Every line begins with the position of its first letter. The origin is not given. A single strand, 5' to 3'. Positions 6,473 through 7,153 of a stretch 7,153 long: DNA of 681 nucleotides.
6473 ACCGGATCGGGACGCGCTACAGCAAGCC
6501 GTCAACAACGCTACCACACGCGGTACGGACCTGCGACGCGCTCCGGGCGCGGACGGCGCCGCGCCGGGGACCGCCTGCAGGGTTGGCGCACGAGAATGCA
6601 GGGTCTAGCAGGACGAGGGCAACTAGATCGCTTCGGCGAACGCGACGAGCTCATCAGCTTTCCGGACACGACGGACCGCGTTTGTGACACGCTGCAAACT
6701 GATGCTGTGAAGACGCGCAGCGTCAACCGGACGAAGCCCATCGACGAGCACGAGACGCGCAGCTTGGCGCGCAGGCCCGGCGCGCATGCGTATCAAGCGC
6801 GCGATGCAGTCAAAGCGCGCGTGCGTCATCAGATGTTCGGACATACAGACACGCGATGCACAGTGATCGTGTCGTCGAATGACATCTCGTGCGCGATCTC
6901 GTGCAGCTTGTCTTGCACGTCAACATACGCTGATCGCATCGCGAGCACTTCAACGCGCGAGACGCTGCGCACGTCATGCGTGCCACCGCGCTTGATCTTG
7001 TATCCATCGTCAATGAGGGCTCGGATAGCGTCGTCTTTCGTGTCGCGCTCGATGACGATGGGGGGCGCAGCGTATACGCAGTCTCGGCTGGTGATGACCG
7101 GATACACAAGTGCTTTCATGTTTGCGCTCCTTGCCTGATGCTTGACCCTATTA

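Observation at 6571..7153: A 719-bp two-gene regulatory module is bracketed by 76-bp direct repeats that fuse the same C-terminus onto two unrelated HTH regulators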

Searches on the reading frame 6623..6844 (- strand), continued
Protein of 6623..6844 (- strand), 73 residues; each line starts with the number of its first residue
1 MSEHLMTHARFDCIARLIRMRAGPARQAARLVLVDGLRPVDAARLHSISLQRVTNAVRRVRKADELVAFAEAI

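Call 82: search_protein_families(library=pfam, proteins=[L058:667-1596:+, L059:363-956:+, L058:3-446:+], max_evalue=0.01)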
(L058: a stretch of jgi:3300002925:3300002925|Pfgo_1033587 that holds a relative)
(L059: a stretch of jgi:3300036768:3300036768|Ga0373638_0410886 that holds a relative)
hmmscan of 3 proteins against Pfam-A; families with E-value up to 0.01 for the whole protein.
L058:667-1596:+ (310 aa): 1 family
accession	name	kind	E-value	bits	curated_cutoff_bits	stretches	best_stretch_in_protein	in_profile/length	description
PF08751.17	TrwC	-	4e-61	207.5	25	1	15-282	3-281/286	TrwC relaxase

L059:363-956:+ (198 aa): 1 family
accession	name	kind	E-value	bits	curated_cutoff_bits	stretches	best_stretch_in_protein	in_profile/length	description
PF08751.17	TrwC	-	7e-46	157.5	25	1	15-190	3-179/286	TrwC relaxase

L058:3-446:+ (147 aa): 0 families
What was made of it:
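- Tried and rejected: The point was settled instead by the longer homologues in L058 and L059 (call 82).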

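Call 90: find_encoding_contigs(protein=P0008, flank=6000, max_places=3)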
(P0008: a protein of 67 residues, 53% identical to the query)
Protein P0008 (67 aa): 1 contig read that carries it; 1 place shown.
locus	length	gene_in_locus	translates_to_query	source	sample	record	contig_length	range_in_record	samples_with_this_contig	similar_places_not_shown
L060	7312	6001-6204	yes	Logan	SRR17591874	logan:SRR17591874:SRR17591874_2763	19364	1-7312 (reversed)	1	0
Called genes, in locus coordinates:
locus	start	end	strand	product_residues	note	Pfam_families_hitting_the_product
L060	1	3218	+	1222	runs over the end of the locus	-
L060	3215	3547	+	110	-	-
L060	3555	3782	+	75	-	-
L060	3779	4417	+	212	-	PF00959:Phage_lysozyme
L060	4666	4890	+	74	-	-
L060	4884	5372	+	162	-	-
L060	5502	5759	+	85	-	-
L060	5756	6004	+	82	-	-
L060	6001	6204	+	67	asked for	PF16509:KORA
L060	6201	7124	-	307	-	PF00589:Phage_integrase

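Call 91: find_encoding_contigs(protein=P0007, flank=3000, max_places=3)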
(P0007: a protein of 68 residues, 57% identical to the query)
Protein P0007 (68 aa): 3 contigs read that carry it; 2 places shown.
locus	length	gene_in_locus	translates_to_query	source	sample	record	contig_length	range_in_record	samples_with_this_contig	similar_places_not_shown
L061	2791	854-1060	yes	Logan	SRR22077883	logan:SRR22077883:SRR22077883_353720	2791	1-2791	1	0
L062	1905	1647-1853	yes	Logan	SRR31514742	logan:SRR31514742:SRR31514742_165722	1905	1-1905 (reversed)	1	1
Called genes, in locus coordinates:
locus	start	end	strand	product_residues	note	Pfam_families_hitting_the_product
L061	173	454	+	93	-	-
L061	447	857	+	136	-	-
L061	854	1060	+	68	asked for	-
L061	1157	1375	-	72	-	-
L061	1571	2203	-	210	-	-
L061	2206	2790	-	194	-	?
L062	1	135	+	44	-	?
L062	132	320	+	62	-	-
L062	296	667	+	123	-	-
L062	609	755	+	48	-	-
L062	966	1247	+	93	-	-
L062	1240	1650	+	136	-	-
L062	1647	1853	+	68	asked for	-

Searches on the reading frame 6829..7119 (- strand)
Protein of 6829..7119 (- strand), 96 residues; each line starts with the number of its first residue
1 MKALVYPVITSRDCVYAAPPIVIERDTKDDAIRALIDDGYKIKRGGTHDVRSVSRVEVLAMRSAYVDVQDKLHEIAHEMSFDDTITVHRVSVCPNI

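Call 7: search_protein_families(library=pfam, proteins=[window:6829-7119:-], max_evalue=0.1)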
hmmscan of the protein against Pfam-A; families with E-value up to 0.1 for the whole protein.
window:6829-7119:- (96 aa): 0 families

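Call 8: search_protein_families(library=phrogs, proteins=[window:6829-7119:-], max_evalue=0.01)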
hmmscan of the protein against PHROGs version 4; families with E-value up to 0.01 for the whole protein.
window:6829-7119:- (96 aa): 0 families

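Call 30: find_related_loci(query=window:6829-7119:-, collection=viral_contigs, flank=8000)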
Query window:6829-7119:- (96 aa) in viral_contigs; peptide patterns used: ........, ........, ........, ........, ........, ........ (x = any residue, [..] = any of these).
11 stretches matched a pattern, but none encodes a relative of the query by tblastn (E <= 1e-3).

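Call 51: find_homologous_proteins(query=window:6829-7119:-, max_evalue=0.01)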
Query window:6829-7119:-: 2 candidates shared short words with the query, none scored E <= 0.01.

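Call 53: search_dna_similar(query=window:6829-7119:-, collection=plasmids, mode=protein, max_evalue=0.001, max_rows=15)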
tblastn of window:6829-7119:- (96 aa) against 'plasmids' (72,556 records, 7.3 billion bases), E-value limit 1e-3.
No match.
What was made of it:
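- Tried and rejected: The p96 protein search against PLSDB found none (call 53).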

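Call 60: search_protein_families(library=ncbifam, proteins=[window:6829-7119:-], max_evalue=0.1)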
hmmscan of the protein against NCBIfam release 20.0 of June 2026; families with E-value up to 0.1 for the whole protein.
window:6829-7119:- (96 aa): 0 families

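Call 61: search_protein_families(library=padloc, proteins=[window:6829-7119:-], max_evalue=0.1)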
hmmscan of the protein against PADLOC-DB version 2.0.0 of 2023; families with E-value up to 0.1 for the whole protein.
window:6829-7119:- (96 aa): 0 families

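Call 75: predict_structure(protein=window:6829-7119:-)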
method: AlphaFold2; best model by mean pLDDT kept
length: 96 residues; sequences in the alignment: 1
mean_pLDDT: 45.8   pTM: 0.37
mean pLDDT of the five models: 45.8, 41.4, 41.3, 40.6, 40.4
residues with pLDDT >= 90: 0; 70-90: 0; 50-70: 36; < 50: 60
segments of 3 or more residues with pLDDT < 50: 1-4, 6-8, 10-19, 41-66, 82-96
pLDDT, mean of each block of 10 residues (from residue 1): 48 46 57 58 36 36 48 56 36 32
secondary structure, 60 per line:
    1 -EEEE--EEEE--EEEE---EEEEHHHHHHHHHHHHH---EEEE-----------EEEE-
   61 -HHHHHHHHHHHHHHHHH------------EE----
elements in order: E2-5 E8-11 E14-17 E21-24 H25-37 E41-44 E56-59 H62-78
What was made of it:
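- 6829..7119 (-): p96, the first gene of cassette 2. Function unknown. The AF2 model is unusable (pLDDT 46, call 75).
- Tried and rejected: Mean pLDDT was 45.8, so the model was not used for fold search (call 75).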
